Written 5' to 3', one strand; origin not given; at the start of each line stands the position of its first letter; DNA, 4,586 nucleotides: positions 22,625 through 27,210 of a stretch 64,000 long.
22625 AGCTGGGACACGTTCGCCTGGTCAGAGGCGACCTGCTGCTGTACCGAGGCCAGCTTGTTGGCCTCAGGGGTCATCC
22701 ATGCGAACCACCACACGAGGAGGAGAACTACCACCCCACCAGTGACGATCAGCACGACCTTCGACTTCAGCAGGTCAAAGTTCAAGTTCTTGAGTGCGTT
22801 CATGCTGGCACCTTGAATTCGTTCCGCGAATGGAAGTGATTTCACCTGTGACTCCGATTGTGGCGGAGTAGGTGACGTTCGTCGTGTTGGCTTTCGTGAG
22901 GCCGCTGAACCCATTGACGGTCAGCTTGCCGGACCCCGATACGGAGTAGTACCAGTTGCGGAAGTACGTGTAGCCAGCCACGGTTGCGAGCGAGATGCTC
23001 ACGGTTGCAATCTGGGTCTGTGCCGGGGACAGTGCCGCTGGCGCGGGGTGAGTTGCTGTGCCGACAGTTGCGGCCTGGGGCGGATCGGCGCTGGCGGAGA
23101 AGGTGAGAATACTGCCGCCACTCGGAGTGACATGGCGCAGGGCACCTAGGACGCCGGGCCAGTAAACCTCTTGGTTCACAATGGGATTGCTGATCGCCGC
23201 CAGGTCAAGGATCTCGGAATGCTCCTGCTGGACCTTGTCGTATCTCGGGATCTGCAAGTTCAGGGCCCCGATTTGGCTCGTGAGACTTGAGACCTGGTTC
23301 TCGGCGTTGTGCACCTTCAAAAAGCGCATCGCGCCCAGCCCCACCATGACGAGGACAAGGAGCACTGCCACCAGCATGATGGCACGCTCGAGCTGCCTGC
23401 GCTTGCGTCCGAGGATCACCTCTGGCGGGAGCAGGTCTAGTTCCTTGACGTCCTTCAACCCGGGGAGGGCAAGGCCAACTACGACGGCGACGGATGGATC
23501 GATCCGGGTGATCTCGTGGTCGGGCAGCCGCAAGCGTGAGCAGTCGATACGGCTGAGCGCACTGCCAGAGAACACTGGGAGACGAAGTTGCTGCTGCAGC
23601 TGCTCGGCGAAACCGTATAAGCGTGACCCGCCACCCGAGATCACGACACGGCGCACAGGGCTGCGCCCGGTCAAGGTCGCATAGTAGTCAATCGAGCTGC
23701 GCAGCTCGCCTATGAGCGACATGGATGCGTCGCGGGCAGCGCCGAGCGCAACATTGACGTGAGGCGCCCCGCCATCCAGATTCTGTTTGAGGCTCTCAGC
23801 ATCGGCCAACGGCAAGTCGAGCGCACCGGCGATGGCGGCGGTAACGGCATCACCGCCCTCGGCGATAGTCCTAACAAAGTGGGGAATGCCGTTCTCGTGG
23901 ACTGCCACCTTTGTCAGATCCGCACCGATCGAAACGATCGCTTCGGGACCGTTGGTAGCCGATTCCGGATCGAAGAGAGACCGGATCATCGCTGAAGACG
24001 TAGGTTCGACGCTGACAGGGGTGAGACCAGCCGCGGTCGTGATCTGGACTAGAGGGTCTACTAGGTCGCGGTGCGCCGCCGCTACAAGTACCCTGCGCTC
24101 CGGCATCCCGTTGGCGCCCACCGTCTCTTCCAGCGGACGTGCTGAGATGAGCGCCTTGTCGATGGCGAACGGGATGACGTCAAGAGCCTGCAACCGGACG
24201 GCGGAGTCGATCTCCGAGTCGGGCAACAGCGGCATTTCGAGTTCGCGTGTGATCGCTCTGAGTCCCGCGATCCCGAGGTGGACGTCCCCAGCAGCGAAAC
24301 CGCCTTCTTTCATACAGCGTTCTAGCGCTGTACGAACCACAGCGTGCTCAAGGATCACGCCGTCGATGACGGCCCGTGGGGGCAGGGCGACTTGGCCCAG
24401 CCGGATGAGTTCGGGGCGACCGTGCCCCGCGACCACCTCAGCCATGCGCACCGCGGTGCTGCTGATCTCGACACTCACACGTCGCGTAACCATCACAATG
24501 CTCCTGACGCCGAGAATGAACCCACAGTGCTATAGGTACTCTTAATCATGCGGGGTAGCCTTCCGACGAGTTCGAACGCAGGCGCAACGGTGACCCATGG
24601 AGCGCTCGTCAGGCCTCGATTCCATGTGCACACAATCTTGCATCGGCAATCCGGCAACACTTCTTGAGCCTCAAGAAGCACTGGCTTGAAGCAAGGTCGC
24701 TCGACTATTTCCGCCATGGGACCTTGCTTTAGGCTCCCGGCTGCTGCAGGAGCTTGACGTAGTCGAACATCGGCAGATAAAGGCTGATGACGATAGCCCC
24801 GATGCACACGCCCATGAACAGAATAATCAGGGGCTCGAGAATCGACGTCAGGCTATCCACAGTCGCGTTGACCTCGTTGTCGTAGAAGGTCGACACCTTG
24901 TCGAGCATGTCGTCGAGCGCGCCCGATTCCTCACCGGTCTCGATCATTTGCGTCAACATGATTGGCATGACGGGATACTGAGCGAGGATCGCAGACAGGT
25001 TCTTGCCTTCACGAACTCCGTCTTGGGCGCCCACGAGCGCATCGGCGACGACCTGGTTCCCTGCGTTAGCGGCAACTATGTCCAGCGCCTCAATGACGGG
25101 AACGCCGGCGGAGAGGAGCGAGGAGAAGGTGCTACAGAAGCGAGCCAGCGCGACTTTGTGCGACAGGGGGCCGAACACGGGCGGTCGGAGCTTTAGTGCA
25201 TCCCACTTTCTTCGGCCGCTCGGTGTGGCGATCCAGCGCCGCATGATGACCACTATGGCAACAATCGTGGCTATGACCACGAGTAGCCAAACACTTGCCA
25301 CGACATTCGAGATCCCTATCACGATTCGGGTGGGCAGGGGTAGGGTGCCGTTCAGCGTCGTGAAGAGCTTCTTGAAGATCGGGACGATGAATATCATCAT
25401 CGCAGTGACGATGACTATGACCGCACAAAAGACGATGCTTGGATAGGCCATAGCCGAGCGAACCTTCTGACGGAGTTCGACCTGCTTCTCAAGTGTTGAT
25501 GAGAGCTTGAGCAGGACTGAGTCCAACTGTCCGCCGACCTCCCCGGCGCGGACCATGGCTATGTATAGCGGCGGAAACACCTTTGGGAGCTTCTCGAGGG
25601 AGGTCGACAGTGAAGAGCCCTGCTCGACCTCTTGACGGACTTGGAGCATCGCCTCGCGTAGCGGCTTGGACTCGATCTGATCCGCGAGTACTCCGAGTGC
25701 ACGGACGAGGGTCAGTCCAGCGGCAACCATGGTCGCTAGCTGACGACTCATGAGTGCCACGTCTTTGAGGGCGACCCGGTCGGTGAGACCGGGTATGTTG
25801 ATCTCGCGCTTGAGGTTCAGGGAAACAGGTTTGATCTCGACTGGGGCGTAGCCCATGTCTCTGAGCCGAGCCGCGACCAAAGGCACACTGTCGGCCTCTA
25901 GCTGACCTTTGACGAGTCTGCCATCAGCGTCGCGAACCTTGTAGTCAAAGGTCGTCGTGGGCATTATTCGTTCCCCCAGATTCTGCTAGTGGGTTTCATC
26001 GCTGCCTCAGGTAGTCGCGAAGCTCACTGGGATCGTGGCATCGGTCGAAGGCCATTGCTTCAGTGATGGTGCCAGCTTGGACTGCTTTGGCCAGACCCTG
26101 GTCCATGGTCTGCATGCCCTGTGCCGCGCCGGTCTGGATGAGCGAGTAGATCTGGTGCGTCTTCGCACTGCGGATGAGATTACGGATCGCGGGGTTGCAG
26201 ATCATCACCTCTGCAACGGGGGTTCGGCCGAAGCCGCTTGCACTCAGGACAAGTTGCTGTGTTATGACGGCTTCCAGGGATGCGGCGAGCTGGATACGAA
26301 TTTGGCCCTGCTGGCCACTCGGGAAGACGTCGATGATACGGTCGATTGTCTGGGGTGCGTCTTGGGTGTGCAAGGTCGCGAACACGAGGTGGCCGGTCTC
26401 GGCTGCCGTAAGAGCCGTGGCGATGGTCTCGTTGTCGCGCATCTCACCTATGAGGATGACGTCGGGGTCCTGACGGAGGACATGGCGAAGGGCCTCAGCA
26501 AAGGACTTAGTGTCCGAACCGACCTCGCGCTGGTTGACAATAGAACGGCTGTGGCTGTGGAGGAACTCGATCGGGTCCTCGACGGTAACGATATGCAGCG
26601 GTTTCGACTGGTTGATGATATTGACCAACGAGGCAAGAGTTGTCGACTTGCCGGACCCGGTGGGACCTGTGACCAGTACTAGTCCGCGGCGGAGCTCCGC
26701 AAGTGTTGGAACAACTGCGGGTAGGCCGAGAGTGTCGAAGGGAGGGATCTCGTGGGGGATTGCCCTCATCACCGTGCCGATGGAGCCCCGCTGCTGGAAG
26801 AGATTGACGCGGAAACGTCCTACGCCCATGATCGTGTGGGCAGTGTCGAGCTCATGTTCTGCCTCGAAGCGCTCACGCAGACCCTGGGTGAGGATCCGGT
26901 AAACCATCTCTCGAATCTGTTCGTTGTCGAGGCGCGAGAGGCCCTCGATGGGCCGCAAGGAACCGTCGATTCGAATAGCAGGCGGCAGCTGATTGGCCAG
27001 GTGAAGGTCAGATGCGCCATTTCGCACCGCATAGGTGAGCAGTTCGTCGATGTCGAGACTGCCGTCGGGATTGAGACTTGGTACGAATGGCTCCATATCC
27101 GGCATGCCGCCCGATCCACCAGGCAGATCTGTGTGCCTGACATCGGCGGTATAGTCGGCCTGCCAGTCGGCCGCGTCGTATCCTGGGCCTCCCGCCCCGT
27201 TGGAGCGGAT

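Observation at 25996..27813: Chimeric pilus ATPase: a PilT retraction-motor core carrying a PilB/GspE-type N-terminal domain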

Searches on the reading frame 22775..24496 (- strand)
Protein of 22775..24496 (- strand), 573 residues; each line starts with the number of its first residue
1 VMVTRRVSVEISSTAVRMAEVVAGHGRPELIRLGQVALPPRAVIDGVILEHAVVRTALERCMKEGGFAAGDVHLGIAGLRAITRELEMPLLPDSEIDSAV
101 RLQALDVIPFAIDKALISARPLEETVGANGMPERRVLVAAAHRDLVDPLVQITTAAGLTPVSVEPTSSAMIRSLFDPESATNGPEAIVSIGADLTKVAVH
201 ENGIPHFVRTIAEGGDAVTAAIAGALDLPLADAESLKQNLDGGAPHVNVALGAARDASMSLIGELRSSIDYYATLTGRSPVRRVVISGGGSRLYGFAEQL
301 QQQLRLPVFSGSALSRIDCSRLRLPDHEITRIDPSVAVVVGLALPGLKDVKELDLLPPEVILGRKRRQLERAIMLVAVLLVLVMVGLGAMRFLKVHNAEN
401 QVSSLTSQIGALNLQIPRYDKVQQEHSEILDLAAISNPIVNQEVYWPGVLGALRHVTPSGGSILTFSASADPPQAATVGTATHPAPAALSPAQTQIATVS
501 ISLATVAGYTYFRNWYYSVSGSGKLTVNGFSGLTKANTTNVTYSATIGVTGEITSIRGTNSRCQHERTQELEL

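Call 32: search_protein_families(library=pfam, proteins=[window:22775-24496:-], max_evalue=0.001)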
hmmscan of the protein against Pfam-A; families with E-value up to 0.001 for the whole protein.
window:22775-24496:- (573 aa): 3 families
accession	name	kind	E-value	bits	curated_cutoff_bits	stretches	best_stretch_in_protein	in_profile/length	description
PF11104.14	PilM_2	-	5.8e-34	118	27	1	9-344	2-337/340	Type IV pilus assembly protein PilM;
PF14450.12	FtsA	-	3.3e-09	37.6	31.8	1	186-314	1-113/127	Cell division protein FtsA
PF25216.1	Volactin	-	5.2e-05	23.3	35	1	188-305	171-292/321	Volactin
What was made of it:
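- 22775..24496 (-): pilM (actin-like, 573 aa with a C-terminal extension). Candidate docking partner of the N-domain. Pfam PilM_2, 5.8e-34 (call 32).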

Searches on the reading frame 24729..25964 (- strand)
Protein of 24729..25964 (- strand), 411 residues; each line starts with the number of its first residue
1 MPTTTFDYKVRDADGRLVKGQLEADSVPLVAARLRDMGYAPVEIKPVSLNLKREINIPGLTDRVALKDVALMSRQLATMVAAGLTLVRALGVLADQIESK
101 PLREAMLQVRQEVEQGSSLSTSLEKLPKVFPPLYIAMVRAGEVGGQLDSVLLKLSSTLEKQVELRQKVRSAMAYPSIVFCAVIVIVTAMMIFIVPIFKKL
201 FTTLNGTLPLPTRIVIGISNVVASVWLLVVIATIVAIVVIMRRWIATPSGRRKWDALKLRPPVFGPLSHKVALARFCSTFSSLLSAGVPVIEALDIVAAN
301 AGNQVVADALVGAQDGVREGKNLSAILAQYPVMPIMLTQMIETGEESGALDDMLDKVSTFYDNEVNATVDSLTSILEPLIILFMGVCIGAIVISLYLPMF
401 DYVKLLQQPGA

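Call 3: search_protein_families(library=pfam, proteins=[window:24729-25964:-], max_evalue=0.1)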
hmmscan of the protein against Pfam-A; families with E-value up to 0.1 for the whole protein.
window:24729-25964:- (411 aa): 2 families
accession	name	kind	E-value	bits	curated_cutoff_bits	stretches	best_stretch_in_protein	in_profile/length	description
PF00482.28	T2SSF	-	6.7e-66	220.4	25.2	2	73-195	2-125/125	Type II secretion system (T2SS), protein F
PF13858.11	DUF4199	-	0.058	14.3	32.3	1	333-395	97-157/165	Protein of unknown function (DUF4199)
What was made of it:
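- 24729..25964 (-): pilC platform protein, immediately downstream. Pfam T2SSF, two copies (call 3).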

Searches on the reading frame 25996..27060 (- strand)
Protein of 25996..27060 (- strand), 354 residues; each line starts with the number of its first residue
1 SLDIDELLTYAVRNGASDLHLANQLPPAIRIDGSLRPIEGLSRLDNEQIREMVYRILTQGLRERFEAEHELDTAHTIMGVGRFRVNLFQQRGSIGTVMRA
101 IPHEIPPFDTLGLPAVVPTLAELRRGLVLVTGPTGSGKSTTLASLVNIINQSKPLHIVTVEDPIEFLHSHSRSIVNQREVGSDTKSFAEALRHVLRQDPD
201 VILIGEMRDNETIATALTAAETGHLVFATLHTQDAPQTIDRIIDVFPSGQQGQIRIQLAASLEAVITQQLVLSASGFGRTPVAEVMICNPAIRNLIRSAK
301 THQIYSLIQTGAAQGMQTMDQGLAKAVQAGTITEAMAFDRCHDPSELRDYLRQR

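Call 38: search_solved_structures(query=window:25996-27060:-, max_evalue=1e-20, show_alignments=1)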
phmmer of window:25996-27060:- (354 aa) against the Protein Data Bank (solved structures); distinct sequences matched with E-value up to 1e-20: 23.
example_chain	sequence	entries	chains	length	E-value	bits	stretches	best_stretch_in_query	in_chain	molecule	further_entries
6ojx_A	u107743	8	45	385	5.3e-115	387.3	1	4-351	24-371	Twitching motility pilus retraction ATPase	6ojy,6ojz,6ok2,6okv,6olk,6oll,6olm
5zfq_A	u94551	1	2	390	2.1e-113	382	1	4-351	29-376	Twitching motility pilus retraction protein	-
2gsz_A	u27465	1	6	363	3.8e-111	374.6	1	2-352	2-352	twitching motility protein PilT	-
2ewv_A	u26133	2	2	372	4.1e-111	374.5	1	2-352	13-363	twitching motility protein PilT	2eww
3jvu_A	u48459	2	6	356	8.6e-104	350.4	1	2-344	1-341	Twitching mobility protein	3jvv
5fl3_A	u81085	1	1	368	5.1e-96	324.9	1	6-350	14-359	PILI RETRACTION PROTEIN PILT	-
9n32_A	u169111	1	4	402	2.1e-84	286.7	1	3-348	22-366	PilU protein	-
2eyu_A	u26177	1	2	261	7.2e-84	284.9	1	102-352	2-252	twitching motility protein PilT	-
10my_A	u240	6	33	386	5.7e-75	255.7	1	8-351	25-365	PilT/PilU family type 4a pilus ATPase | Twitching motility protein PilT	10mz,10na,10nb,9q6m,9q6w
6geb_A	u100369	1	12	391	5.5e-35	124.3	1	4-334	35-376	DotB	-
5it5_F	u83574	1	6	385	8.8e-31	110.5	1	8-271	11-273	ATP binding motif-containing protein PilF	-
5oiu_A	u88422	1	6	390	9.4e-31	110.4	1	8-271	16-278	Type IV pilus assembly protein PilF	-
6ejf_A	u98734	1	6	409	1.2e-30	110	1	8-271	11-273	Type IV pilus assembly protein PilF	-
6gef_A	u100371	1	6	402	1.5e-29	106.5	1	88-276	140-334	Type IV secretion system protein DotB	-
1p9r_A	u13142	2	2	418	1.9e-29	106.1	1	5-245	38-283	General secretion pathway protein E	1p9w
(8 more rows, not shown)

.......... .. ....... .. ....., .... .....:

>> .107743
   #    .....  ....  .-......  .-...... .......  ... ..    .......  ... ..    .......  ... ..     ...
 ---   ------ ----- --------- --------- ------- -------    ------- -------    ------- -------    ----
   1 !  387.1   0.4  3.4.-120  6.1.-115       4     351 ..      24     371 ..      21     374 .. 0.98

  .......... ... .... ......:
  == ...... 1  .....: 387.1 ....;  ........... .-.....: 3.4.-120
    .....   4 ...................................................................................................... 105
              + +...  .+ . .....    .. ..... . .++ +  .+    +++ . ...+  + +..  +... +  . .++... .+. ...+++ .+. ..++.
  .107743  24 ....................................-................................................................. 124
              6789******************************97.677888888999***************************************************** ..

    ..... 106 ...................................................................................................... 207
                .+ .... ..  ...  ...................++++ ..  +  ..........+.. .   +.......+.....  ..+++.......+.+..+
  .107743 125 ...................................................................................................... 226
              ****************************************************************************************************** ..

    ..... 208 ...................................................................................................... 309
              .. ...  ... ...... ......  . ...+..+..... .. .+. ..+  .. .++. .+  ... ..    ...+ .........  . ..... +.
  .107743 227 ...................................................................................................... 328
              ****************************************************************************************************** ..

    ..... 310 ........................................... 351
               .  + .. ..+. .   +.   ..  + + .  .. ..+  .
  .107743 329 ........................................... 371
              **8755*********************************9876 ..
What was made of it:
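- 25996..27063 (-): PilT-family ATPase core (PilT N-terminal domain plus C-terminal ATPase domain). Best solved relatives are Geobacter PilT4 6ojx at 387 bits, Aquifex and Pseudomonas PilT at 350-375 bits, PilU 9n32 at 287 bits, and PilB at about 104 bits (call 38).
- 26167..26190 (-): PilT-signature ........-type motif, here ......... Aligned to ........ of Geobacter PilT4 (call 38).
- On PilT (as opposed to PilU): Scores to PilT structures are 350-387 bits against 287 bits to PilU 9n32 (call 38).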
